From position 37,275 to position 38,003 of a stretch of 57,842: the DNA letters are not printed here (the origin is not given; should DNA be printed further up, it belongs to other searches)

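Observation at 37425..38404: Nucleoside 2-deoxyribosyltransferase-like gene translationally coupled to peptide deformylase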

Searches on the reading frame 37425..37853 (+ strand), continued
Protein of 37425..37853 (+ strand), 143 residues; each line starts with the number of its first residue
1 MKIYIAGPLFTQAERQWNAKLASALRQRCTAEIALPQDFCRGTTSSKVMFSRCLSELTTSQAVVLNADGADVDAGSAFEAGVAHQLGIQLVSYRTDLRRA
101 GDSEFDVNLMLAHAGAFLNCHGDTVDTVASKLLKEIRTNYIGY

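Call 77: search_protein_families(library=pfam, proteins=[L016:5410-6525:+, L026:5228-6517:+, L016:4351-5001:+, L026:4426-5001:+, L016:2538-4400:+, L026:3047-4426:+, L015:3581-4684:+, L015:4974-6113:-, L017:5779-6858:+, L016:6449-6988:+], max_evalue=0.0001)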
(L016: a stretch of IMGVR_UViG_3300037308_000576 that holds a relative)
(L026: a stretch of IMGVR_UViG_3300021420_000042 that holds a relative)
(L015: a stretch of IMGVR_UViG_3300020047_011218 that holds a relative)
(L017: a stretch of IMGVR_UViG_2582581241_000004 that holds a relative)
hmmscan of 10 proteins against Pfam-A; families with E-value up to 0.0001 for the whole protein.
L016:5410-6525:+ (372 aa): 1 family
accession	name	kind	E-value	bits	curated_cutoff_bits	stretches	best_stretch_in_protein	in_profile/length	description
PF00709.27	Adenylsucc_synt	-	1.5e-21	77.1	27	1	7-144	2-141/416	Adenylosuccinate synthetase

L026:5228-6517:+ (430 aa): 3 families
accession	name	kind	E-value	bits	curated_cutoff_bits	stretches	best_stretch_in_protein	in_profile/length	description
PF13506.12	Glyco_transf_21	-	1.3e-47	161.9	21.7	1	160-331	3-174/174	Glycosyl transferase family 21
PF13641.12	Glyco_tranf_2_3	-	4.2e-13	50.3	27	1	117-330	15-228/230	Glycosyltransferase like family 2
PF13632.12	Glyco_trans_2_3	-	2.1e-07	31.4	27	1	191-370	1-184/198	Glycosyl transferase family group 2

L016:4351-5001:+ (217 aa): 2 families
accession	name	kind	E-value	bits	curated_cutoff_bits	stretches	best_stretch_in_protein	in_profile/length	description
PF05838.17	Glyco_hydro_108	-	8.7e-17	61.9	21.2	1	32-124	7-82/85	Glycosyl hydrolase 108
PF09374.15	PG_binding_3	-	5.1e-15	55.9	24.6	1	130-211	1-75/76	Predicted Peptidoglycan domain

L026:4426-5001:+ (192 aa): 0 families

L016:2538-4400:+ (621 aa): 2 families
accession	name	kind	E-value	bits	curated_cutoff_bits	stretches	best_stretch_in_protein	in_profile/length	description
PF00476.26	DNA_pol_A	-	9.7e-60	202.9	34.3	1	242-614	2-379/381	DNA polymerase family A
PF01612.26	DNA_pol_A_exo1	-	6.7e-07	29.7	23.6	1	44-157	21-134/173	3'-5' exonuclease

L026:3047-4426:+ (460 aa): 0 families

L015:3581-4684:+ (368 aa): 1 family
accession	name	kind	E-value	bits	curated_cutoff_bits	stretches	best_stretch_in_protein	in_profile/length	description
PF00709.27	Adenylsucc_synt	-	7.5e-30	104.4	27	2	8-147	1-143/416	Adenylosuccinate synthetase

L015:4974-6113:- (380 aa): 0 families

L017:5779-6858:+ (360 aa): 0 families

L016:6449-6988:+ (180 aa): 0 families

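Call 79: find_encoding_contigs(protein=P0015, flank=6000, max_places=2)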
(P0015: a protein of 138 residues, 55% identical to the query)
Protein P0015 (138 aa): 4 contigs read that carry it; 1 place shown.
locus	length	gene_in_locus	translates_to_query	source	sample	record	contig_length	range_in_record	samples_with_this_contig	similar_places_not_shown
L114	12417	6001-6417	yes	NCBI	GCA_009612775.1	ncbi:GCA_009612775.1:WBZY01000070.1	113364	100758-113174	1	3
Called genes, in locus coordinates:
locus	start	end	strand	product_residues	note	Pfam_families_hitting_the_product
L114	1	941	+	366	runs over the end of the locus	PF13522:GATase_6 (faint), PF13537:GATase_7 (faint)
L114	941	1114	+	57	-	-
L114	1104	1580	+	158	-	-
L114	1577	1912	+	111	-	-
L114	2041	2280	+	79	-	-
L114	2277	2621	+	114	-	-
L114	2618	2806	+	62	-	-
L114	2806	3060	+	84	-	-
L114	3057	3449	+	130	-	PF00293:NUDIX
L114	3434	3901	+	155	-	-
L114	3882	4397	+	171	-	-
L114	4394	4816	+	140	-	-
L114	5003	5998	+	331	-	PF00004:AAA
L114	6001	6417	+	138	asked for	PF05014:Nuc_deoxyrib_tr, PF15891:Nuc_deoxyri_tr2 (weak)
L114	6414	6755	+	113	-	-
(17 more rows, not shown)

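Call 80: find_encoding_contigs(protein=P0016, flank=6000, max_places=2)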
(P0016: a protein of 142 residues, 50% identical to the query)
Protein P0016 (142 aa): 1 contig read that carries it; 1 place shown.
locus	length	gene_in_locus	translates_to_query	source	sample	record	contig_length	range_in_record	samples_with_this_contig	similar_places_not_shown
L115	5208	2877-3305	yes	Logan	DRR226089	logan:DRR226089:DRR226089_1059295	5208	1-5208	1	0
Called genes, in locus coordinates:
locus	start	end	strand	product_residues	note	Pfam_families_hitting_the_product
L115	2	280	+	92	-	?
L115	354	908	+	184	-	-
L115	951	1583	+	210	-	-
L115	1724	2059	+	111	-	-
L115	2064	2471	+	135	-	-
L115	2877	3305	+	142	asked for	PF05014:Nuc_deoxyrib_tr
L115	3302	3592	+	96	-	-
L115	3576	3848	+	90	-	-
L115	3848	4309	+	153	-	PF00847:AP2 (weak)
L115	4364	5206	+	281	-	?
